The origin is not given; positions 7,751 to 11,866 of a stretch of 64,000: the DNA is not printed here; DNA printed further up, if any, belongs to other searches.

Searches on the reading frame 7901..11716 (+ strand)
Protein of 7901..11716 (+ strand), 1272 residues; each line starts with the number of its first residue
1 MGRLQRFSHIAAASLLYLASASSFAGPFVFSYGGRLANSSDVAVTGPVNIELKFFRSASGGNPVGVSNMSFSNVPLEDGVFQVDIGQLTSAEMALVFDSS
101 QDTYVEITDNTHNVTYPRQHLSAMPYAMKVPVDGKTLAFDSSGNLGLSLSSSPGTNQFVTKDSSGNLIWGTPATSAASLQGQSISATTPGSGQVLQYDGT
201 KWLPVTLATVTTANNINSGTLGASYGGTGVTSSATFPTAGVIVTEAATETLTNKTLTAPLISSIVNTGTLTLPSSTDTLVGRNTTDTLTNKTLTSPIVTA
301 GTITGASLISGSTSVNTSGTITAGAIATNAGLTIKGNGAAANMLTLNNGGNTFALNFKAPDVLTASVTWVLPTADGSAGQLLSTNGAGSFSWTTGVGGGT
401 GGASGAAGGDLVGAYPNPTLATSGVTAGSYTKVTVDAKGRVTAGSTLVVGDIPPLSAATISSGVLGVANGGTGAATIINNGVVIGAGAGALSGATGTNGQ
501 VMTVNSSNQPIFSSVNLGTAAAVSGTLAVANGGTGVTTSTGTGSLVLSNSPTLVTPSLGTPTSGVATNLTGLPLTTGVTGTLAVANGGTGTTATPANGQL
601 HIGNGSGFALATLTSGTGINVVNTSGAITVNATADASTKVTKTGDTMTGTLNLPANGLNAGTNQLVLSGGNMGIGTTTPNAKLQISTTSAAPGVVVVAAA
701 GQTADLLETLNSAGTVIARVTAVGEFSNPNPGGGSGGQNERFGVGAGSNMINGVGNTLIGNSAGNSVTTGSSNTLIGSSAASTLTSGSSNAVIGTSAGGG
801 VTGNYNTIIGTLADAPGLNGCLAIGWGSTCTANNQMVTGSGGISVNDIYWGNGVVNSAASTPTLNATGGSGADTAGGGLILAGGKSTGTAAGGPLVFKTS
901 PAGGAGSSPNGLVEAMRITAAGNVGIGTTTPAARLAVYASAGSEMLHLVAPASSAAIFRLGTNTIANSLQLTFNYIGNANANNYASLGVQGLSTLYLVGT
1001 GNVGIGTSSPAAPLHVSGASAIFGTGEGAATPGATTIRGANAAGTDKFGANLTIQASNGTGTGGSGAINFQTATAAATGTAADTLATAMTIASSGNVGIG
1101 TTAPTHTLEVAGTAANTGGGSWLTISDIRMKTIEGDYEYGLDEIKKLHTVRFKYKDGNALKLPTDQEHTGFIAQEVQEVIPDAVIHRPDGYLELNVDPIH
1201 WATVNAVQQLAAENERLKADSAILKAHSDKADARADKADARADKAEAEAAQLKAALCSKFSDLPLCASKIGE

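Call 4: search_protein_families(library=pfam, proteins=[window:7901-11716:+], max_evalue=1)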
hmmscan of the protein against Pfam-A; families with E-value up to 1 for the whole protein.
window:7901-11716:+ (1272 aa): 1 family
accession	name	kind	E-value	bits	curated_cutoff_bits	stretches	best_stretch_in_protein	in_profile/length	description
PF13884.11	Peptidase_S74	-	1.1e-14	54.9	22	1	1126-1184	1-57/58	Chaperone of endosialidase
